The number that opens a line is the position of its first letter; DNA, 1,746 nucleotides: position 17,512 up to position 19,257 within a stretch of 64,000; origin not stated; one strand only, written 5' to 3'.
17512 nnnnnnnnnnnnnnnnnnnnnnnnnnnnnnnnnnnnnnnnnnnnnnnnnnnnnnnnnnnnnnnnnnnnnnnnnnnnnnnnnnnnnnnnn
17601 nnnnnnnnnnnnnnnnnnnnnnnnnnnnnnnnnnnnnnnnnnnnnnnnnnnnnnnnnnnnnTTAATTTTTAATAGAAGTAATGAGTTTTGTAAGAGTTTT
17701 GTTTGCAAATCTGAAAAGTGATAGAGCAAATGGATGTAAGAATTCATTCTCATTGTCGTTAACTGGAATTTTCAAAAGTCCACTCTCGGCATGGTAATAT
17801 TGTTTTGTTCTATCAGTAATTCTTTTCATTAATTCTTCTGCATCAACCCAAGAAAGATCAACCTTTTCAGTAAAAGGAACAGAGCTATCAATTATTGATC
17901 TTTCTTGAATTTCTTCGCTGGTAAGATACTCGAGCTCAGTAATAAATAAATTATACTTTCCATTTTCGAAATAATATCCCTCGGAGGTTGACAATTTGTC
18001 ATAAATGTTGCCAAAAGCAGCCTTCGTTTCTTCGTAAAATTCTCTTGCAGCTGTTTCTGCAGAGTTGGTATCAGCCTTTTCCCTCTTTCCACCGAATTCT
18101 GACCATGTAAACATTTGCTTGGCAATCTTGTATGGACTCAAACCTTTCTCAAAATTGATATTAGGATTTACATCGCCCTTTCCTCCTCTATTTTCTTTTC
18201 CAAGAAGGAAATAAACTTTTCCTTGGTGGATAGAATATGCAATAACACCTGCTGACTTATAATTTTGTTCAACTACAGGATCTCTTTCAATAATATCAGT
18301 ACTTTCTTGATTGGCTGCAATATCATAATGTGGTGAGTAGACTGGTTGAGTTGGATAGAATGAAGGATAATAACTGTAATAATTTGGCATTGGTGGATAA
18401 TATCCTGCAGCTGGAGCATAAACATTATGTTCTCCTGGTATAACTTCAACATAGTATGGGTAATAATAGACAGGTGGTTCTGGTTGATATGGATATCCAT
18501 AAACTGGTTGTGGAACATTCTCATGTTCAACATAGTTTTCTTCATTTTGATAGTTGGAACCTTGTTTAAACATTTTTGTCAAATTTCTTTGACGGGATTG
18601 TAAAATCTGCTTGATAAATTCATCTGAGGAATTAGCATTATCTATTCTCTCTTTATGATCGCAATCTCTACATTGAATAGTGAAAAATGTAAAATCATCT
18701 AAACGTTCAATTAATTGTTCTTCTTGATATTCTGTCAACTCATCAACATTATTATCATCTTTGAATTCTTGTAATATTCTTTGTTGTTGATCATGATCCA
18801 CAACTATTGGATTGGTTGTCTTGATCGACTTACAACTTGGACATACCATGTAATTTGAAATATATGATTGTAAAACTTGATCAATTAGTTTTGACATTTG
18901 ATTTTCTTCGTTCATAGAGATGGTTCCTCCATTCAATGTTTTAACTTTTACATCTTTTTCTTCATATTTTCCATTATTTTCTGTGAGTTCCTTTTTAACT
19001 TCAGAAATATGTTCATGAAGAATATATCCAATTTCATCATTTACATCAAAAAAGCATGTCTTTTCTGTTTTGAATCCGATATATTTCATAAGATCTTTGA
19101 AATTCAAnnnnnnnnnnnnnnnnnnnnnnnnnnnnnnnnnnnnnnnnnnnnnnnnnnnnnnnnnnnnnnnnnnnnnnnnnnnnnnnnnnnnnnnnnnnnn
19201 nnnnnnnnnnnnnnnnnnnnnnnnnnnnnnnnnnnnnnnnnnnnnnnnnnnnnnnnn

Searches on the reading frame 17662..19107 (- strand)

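Call 22: search_protein_families(library=pfam, proteins=[window:17662-19107:-], max_evalue=0.001)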
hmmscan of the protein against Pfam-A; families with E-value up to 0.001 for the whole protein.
window:17662-19107:- (481 aa): 2 families
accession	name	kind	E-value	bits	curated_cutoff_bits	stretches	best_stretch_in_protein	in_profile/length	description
PF00293.34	NUDIX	-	9.9e-05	22.8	21.1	1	334-433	30-126/134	NUDIX domain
PF01873.23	eIF-5_eIF-2B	-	0.00011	22.5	27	1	59-98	61-99/117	Domain found in IF2B/IF5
